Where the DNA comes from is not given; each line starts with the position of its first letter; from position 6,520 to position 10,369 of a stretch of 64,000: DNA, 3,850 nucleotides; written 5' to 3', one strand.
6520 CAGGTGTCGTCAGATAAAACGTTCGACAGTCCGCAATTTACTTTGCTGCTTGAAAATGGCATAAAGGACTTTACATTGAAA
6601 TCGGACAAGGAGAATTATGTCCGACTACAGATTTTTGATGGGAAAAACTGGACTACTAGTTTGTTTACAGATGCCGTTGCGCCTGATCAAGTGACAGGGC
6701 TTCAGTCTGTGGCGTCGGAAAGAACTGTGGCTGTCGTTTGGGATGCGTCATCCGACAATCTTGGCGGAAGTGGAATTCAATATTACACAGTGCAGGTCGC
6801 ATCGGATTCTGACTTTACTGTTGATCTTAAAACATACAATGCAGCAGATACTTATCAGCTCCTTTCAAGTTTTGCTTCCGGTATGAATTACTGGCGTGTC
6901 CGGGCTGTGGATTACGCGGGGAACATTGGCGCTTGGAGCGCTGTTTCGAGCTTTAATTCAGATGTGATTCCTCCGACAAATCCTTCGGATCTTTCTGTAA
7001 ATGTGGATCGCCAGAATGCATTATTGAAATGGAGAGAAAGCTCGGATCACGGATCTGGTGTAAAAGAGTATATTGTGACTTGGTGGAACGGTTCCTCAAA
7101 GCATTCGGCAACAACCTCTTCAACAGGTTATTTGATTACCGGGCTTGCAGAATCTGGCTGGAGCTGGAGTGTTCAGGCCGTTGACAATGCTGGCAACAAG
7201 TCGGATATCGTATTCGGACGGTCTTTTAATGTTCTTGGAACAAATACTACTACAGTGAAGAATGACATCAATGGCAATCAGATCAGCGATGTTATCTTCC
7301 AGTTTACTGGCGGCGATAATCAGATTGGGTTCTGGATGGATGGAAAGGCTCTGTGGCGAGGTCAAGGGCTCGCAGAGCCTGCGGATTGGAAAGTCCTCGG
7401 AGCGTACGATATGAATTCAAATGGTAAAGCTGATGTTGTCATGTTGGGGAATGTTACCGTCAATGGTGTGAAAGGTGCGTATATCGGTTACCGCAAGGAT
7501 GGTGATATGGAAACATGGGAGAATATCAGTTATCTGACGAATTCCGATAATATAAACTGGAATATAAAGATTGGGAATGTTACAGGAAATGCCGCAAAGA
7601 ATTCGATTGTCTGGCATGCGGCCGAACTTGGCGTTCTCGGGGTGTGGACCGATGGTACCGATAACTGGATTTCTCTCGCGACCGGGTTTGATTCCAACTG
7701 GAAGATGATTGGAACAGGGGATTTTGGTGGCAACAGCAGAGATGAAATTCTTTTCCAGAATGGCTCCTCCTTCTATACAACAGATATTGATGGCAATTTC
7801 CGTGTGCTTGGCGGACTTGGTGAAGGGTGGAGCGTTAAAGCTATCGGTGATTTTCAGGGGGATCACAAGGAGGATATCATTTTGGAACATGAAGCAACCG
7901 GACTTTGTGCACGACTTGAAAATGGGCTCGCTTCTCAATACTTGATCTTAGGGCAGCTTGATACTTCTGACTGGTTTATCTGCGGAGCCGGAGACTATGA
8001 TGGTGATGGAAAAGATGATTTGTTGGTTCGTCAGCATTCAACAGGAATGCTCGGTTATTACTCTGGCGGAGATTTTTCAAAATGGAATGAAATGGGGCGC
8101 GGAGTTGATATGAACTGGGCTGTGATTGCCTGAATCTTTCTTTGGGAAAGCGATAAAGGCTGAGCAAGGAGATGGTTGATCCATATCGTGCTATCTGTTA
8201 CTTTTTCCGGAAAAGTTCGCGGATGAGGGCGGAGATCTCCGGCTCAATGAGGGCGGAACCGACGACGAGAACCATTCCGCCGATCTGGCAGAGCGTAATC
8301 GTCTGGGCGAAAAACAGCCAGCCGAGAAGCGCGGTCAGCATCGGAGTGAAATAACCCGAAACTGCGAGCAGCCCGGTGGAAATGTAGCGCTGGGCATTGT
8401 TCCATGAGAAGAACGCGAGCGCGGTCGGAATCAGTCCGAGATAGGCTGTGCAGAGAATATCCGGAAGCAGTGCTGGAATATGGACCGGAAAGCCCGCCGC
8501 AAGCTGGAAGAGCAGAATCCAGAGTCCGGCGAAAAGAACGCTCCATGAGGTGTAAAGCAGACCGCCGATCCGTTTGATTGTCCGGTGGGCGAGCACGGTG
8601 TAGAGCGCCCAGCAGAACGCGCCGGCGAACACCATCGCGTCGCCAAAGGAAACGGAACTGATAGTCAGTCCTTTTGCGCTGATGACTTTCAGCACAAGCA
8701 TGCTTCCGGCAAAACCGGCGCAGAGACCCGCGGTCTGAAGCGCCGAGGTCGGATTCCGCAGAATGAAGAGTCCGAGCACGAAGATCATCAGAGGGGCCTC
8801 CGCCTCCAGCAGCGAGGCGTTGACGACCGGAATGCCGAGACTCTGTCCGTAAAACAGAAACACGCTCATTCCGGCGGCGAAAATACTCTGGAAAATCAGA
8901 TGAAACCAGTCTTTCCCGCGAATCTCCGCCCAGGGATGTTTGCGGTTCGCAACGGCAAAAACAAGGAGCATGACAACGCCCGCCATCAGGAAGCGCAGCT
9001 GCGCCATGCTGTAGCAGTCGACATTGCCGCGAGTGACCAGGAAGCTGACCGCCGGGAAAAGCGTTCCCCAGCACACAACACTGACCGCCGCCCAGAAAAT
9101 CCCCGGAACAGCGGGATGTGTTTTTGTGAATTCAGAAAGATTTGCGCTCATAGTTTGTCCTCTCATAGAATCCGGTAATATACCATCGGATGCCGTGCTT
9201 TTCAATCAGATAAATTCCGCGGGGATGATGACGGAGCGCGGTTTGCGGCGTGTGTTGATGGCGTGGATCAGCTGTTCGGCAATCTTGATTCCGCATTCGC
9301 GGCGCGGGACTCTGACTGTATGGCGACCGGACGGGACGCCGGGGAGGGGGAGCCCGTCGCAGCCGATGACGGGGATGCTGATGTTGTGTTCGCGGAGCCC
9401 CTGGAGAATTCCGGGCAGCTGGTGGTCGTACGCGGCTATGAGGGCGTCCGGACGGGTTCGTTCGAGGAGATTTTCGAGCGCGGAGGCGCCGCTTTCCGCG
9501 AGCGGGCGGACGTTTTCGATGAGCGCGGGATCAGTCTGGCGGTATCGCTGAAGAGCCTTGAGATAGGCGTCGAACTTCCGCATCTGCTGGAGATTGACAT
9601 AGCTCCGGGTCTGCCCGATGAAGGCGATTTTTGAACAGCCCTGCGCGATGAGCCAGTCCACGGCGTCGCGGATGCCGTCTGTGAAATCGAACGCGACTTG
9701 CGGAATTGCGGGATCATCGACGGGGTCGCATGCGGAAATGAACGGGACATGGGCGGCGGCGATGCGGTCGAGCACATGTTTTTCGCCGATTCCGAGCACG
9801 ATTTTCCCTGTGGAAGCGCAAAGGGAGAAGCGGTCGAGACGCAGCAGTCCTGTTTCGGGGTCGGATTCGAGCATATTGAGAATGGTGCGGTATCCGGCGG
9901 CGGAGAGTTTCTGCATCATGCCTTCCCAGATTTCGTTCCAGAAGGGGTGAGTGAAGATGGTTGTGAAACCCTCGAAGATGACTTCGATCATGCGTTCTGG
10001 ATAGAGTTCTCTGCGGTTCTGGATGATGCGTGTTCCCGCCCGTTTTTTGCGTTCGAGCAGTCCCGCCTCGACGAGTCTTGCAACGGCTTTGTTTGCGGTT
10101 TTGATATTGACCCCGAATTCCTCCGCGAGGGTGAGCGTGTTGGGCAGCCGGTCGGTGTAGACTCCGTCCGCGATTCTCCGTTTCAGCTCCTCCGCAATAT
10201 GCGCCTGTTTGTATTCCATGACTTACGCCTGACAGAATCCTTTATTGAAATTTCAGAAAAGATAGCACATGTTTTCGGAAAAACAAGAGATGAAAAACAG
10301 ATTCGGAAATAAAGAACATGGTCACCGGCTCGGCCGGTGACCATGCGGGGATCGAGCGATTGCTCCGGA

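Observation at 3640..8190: AT-rich compositional island carrying a single 4.1-kb adhesin-like gene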

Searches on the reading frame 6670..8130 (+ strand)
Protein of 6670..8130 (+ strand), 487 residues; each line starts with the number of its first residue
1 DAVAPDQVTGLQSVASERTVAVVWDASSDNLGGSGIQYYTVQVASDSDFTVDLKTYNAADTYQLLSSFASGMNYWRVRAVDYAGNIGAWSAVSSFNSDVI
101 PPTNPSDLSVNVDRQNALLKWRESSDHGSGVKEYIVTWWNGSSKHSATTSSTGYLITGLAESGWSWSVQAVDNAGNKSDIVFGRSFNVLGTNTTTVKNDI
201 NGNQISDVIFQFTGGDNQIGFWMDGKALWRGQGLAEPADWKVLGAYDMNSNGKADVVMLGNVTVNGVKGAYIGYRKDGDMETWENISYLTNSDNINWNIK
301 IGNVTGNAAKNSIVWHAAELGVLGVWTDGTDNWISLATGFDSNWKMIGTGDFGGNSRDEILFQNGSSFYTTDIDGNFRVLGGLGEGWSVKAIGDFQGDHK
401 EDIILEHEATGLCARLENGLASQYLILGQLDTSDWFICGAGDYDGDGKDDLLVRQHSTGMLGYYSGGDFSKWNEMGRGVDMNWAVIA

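Call 51: predict_structure(alignment_id=A2)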
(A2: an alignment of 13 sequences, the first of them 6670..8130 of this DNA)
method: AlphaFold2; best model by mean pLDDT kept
length: 487 residues; sequences in the alignment: 13
mean_pLDDT: 86.5   pTM: 0.60
mean pLDDT of the five models: 86.5, 85.0, 84.3, 83.8, 83.4
residues with pLDDT >= 90: 236; 70-90: 214; 50-70: 32; < 50: 5
segments of 3 or more residues with pLDDT < 50: 190-193
pLDDT, mean of each block of 10 residues (from residue 1): 72 72 78 76 88 85 80 87 87 76 92 85 84 95 92 89 91 88 81 65 91 84 85 70 89 89 73 87 84 81 83 91 90 86 94 89 95 90 94 92 96 95 94 93 93 93 95 91 87
secondary structure, 60 per line:
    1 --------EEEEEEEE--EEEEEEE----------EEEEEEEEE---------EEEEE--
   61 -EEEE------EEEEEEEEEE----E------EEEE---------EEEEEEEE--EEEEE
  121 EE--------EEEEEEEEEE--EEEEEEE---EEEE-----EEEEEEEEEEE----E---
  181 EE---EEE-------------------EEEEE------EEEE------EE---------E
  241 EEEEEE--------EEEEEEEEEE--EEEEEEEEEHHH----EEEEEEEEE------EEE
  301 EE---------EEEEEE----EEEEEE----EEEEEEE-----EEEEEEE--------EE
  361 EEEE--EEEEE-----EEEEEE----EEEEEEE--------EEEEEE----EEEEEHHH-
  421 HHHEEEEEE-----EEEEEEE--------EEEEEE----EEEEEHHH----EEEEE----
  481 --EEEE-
elements in order: E9-16 E19-25 E36-44 E54-58 E62-65 E72-81 E93-96 E106-113 E116-122 E131-140 E143-149 E153-156 E162-172 E186-188 E208-212 E219-222 E240-246 E255-264 E267-275 E283-291 E298-302 E312-317 E322-327 E332-338 E344-350 E359-364 E367-371 E377-382 E387-393 E402-407 E412-416 E424-429 E435-441 E450-455 E460-464 E472-476 E483-486

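Call 54: fold_search(model_id=the predicted structure, library=pdb)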
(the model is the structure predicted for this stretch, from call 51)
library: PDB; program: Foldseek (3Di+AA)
matches with E <= 10: 1884; with E <= 0.001: 542
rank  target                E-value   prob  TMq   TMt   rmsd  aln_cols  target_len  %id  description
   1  9oyz_B                2.5e-13  1.00  0.37  0.20  16.7       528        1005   10  Cryo-EM structure of chicken ROS1 in apo-state. Cryo-EM refinement is focused on the "head" region of chicken ROS1. (released 2026-02-25)
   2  10ft_A                1.6e-12  1.00  0.32  0.28  18.6       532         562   11  Cryo-EM structure of receptor tyrosine kinase ROS1 in complex with NELL2 (released 2026-02-25)
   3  9pvp                  1.0e-11  1.00  0.34  0.11  17.5       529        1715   11  Cryo-EM structure of receptor tyrosine kinase ROS1 extracellular domain (released 2026-02-25)
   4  9oz6_B                1.3e-11  1.00  0.37  0.20  16.4       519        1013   10  Cryo-EM structure of 1:1 chicken ROS1 and chicken NEL complex. (released 2026-02-25)
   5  10gh_A                1.6e-11  1.00  0.35  0.18  17.2       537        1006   10  Cryo-EM structure of Receptor Tyrosine Kinase ROS1 in complex with Fab-RX5 (released 2026-02-25)
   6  9oee_A                2.1e-11  1.00  0.50  0.38  20.7       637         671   14  S. griseus TUA bound UmbA4 complexes (released 2025-12-17)
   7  9bfs_A                1.1e-10  1.00  0.36  0.14  16.8       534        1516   10  Cryo-EM structure of Sevenless extracellular domain (dimer, pH 6.6) (released 2025-01-29)
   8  8q6t_I                2.1e-10  1.00  0.26  0.13  44.9       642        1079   11  Helical reconstruction of the relaxed thick filament from FIB milled left ventricular mouse myofibrils (released 2023-11-01)
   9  9pwq_A                2.4e-10  1.00  0.37  0.13  21.7       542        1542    9  Cryo-EM structure of receptor tyrosine kinase ROS1 extracellular domain in complex with NELL2 (released 2026-02-25)
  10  9bfp_A                4.9e-10  1.00  0.36  0.19  17.1       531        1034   10  Cryo-EM structure of Sevenless extracellular domain (monomer) (released 2025-01-29)
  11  9bfq_A                1.1e-09  1.00  0.35  0.19  17.1       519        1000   10  Cryo-EM structure of Sevenless in complex with Bride of Sevenless (released 2025-01-29)
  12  1qg3_A                3.6e-09  1.00  0.28  0.57   5.2       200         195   18  CRYSTAL STRUCTURE OF A TANDEM PAIR OF FIBRONECTIN TYPE III DOMAINS FROM THE CYTOPLASMIC TAIL OF INTEGRIN ALPHA6 BETA4 (released 1999-08-20)
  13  3p4l                  3.6e-09  1.00  0.26  0.52   6.0       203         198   17  Crystal structure of a hemojuvelin-binding fragment of neogenin (released 2010-11-17)
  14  8bxr                  4.8e-09  1.00  0.18  0.28  11.4       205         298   21  Titin FnIII-domain I109-I111 (I/A4-A/A6) from the MIR region (released 2023-02-15)
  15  4ui2_A                5.3e-09  1.00  0.25  0.48   6.9       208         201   17  Crystal structure of the ternary RGMB-BMP2-NEO1 complex (released 2015-05-06)
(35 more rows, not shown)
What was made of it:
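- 6670..7260 (+): Two fibronectin type III domains (aa about 880-1070). AlphaFold model and Foldseek matches to tandem FN3 structures at E 1e-8 to 1e-9 (calls 51, 54).
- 7261..8130 (+): C-terminal 290-aa FG-GAP-type beta-propeller ending .............. This is the domain that defines the family. Foldseek matches ROS1/Sevenless, LRP6 and UmbA4 propellers (call 54).
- On Chlamydial Pmp / type V autotransporter: The C-terminus is modelled with high confidence as two FN3 domains plus a beta-propeller (calls 51, 54).
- On FG-GAP beta-propeller: Foldseek matches FN3-plus-propeller receptors at E 1e-10 to 1e-13 (calls 51, 54).
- Closest known: FG-GAP / integrin-alpha-type and lectin beta-propellers. 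Different: Sequence identity to the solved propellers is low: 9-14% for the propeller-containing matches in the Foldseek table (call 54).
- The propeller resembles the glycan-binding UmbA4 lectin, TMq 0.50 (call 54).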

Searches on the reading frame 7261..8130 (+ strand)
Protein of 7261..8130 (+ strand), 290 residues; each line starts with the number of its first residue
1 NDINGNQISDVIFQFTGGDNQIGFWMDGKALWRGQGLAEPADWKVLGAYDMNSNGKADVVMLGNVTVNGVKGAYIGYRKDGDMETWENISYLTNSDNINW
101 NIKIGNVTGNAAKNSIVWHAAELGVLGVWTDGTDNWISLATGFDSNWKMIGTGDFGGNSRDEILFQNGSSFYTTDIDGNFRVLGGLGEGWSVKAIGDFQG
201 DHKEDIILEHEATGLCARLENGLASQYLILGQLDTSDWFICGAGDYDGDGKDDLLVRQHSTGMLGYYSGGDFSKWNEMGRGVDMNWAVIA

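Call 50: search_protein_representatives(protein=window:7261-8130:+)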
Query: 290 residues. Proteins with E-value up to 0.001 (for the whole library): 14503; up to 1e-10: 5531; up to 1e-30: 224. The best 150 are listed.
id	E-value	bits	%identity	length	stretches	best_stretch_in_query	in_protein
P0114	6.3e-142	488.9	75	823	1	2-290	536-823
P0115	1.5e-140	484.4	73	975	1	1-290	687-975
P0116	2.4e-140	483.7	74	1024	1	2-290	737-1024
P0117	6.9e-129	446.1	69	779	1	1-290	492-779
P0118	2.7e-127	440.9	68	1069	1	1-290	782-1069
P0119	5.1e-127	440.0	67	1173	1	2-290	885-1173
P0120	1.9e-125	434.8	66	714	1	1-290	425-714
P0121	4.0e-122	423.9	66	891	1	1-290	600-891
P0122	1.6e-121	421.9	64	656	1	1-290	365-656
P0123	2.2e-121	421.5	65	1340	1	1-290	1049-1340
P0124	3.4e-118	411.0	64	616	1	1-290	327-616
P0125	2.8e-111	388.3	61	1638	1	3-290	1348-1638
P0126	5.5e-111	387.3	63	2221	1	2-290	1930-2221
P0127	7.8e-109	380.2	60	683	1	1-290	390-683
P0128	8.0e-107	373.6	59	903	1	1-290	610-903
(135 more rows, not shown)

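Call 87: search_protein_families(library=pfam, proteins=[window:7261-8130:+], max_evalue=10)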
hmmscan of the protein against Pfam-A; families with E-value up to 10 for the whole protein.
window:7261-8130:+ (290 aa): 2 families
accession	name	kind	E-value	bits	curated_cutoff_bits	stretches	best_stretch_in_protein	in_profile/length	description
PF01839.29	FG-GAP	-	9.6e-07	29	22.1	2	243-257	7-21/37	FG-GAP repeat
PF13517.12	FG-GAP_3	-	5.5e-06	27.3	26.9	4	245-258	1-14/61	FG-GAP-like repeat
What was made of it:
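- On FG-GAP beta-propeller: FG-GAP 29.0 bits (cut-off 22.1) and FG-GAP_3 27.3 bits (cut-off 26.9) on aa 1071-1360 (call 87).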

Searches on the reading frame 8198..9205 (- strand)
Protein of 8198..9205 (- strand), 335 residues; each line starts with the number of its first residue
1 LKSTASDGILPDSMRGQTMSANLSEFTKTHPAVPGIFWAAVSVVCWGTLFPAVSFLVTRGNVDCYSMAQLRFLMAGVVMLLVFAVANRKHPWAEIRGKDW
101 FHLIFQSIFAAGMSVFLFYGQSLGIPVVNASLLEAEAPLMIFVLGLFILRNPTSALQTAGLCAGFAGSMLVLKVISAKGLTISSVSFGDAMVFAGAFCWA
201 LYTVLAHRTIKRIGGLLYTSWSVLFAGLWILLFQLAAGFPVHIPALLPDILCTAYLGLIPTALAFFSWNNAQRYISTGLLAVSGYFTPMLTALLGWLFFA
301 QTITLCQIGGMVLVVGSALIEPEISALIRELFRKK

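Call 29: search_protein_families(library=pfam, proteins=[window:8198-9205:-], max_evalue=0.001)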
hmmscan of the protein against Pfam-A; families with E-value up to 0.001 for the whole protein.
window:8198-9205:- (335 aa): 1 family
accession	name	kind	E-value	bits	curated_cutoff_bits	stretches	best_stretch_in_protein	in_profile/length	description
PF00892.27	EamA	-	2.1e-35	122.4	28.2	2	187-319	2-131/135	EamA-like transporter family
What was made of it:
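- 8198..9151 (-): Convergent EamA-family transporter gene, the conserved right flank. Pfam EamA, E 2.1e-35 (call 29).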

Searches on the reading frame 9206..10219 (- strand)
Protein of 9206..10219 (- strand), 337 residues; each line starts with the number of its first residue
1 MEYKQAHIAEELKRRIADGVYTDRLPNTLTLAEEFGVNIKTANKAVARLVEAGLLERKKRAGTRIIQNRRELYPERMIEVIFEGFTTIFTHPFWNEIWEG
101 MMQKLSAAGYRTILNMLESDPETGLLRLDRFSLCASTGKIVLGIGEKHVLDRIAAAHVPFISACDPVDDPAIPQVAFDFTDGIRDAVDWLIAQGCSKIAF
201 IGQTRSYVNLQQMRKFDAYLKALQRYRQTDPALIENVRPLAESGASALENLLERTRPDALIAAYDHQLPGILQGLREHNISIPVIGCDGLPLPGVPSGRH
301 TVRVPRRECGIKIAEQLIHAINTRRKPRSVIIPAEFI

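Call 29: search_protein_families(library=pfam, proteins=[window:9206-10219:-], max_evalue=0.001)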
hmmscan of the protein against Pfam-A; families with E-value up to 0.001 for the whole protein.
window:9206-10219:- (337 aa): 5 families
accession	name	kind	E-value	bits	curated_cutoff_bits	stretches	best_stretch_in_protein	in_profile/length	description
PF00532.27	Peripla_BP_1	-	2.5e-16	60.4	22.2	1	90-337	12-278/281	Periplasmic binding proteins and sugar binding domain of LacI family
PF13377.12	Peripla_BP_3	-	1.3e-14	55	26.5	1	187-335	1-160/167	Periplasmic binding protein-like domain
PF00392.27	GntR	-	4.8e-12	45.8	27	1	5-65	2-64/64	Bacterial regulatory proteins, gntR family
PF13407.12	Peripla_BP_4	-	4.2e-05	23.6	35.1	1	148-291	71-220/258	Periplasmic binding protein domain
PF13730.12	HTH_36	-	0.00095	19.4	25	0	26-55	26-55/55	Helix-turn-helix domain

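Call 63: find_encoding_contigs(protein=window:9206-10219:-, flank=10000, max_places=10)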
Protein window:9206-10219:- (337 aa): 12 contigs read that carry it; 6 places shown.
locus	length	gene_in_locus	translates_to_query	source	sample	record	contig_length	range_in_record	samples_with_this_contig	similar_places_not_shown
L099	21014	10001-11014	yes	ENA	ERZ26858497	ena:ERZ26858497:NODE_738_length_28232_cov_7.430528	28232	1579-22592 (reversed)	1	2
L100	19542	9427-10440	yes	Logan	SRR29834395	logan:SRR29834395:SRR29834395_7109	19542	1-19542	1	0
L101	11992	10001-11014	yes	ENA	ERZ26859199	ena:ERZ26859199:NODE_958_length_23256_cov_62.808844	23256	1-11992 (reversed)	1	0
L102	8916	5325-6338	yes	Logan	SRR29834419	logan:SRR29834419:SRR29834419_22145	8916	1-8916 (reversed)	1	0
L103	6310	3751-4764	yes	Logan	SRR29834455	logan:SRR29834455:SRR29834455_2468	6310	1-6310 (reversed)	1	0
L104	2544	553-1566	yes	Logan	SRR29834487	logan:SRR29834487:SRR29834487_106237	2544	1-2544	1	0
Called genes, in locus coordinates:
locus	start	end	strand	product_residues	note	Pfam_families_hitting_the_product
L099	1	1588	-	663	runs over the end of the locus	PF00456:Transketolase_N, PF13292:DXP_synthase_N (weak), PF02779:Transket_pyr, PF02780:Transketolase_C, PF22613:Transketolase_C_1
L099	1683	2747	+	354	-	PF05496:RuvB_N, PF01078:Mg_chelatase (faint), PF07728:AAA_5 (faint), PF00004:AAA, PF17864:AAA_lid_4, PF05491:WHD_RuvB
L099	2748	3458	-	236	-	PF06347:SH3_4 (faint), PF08239:SH3_3 (faint)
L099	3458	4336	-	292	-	PF14315:DUF4380 (faint)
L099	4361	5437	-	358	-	PF00348:polyprenyl_synt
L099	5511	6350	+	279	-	PF08501:Shikimate_dh_N, PF01488:Shikimate_DH, PF18317:SDH_C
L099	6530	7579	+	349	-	PF08240:ADH_N, PF00107:ADH_zinc_N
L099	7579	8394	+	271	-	PF01261:AP_endonuc_2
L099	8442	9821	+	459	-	PF01074:Glyco_hydro_38N (weak), PF03065:Glyco_hydro_57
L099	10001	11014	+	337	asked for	PF00392:GntR, PF00532:Peripla_BP_1, PF13377:Peripla_BP_3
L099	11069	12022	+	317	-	PF00892:EamA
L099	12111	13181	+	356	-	PF00356:LacI, PF13407:Peripla_BP_4, PF13377:Peripla_BP_3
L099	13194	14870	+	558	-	PF00933:Glyco_hydro_3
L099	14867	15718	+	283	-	-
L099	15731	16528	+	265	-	PF08902:DUF1848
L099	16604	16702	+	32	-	-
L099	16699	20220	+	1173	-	PF01839:FG-GAP (faint), PF13517:FG-GAP_3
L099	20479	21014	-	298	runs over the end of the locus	PF00892:EamA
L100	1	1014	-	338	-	?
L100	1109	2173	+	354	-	PF05496:RuvB_N, PF01078:Mg_chelatase (faint), PF07728:AAA_5 (faint), PF00004:AAA, PF17864:AAA_lid_4, PF05491:WHD_RuvB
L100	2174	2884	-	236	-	PF06347:SH3_4 (faint), PF08239:SH3_3 (faint)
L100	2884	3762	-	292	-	PF14315:DUF4380 (faint)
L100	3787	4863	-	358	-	PF00348:polyprenyl_synt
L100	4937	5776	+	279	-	PF08501:Shikimate_dh_N, PF01488:Shikimate_DH, PF18317:SDH_C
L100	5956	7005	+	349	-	PF08240:ADH_N, PF00107:ADH_zinc_N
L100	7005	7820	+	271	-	PF01261:AP_endonuc_2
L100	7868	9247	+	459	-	PF01074:Glyco_hydro_38N (weak), PF03065:Glyco_hydro_57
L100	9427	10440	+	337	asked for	PF00392:GntR, PF00532:Peripla_BP_1, PF13377:Peripla_BP_3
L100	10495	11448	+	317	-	PF00892:EamA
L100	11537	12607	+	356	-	PF00356:LacI, PF13407:Peripla_BP_4, PF13377:Peripla_BP_3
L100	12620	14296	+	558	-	PF00933:Glyco_hydro_3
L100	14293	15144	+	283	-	-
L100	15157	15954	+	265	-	PF08902:DUF1848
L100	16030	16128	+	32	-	-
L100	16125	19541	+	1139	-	?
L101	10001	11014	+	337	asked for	PF00392:GntR, PF00532:Peripla_BP_1, PF13377:Peripla_BP_3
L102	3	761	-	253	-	?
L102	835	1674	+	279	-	PF08501:Shikimate_dh_N, PF01488:Shikimate_DH, PF18317:SDH_C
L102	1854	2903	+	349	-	PF08240:ADH_N, PF00107:ADH_zinc_N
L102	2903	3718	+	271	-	PF01261:AP_endonuc_2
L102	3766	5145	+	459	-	PF01074:Glyco_hydro_38N (weak), PF03065:Glyco_hydro_57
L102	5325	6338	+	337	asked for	PF00392:GntR, PF00532:Peripla_BP_1, PF13377:Peripla_BP_3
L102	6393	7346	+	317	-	PF00892:EamA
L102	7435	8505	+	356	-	PF00356:LacI, PF13407:Peripla_BP_4, PF13377:Peripla_BP_3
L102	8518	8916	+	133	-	?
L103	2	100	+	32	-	?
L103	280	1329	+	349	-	PF08240:ADH_N, PF00107:ADH_zinc_N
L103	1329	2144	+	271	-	PF01261:AP_endonuc_2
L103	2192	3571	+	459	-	PF01074:Glyco_hydro_38N (weak), PF03065:Glyco_hydro_57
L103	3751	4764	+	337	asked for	PF00392:GntR, PF00532:Peripla_BP_1, PF13377:Peripla_BP_3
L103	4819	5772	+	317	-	PF00892:EamA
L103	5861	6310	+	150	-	?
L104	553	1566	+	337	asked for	PF00392:GntR, PF00532:Peripla_BP_1, PF13377:Peripla_BP_3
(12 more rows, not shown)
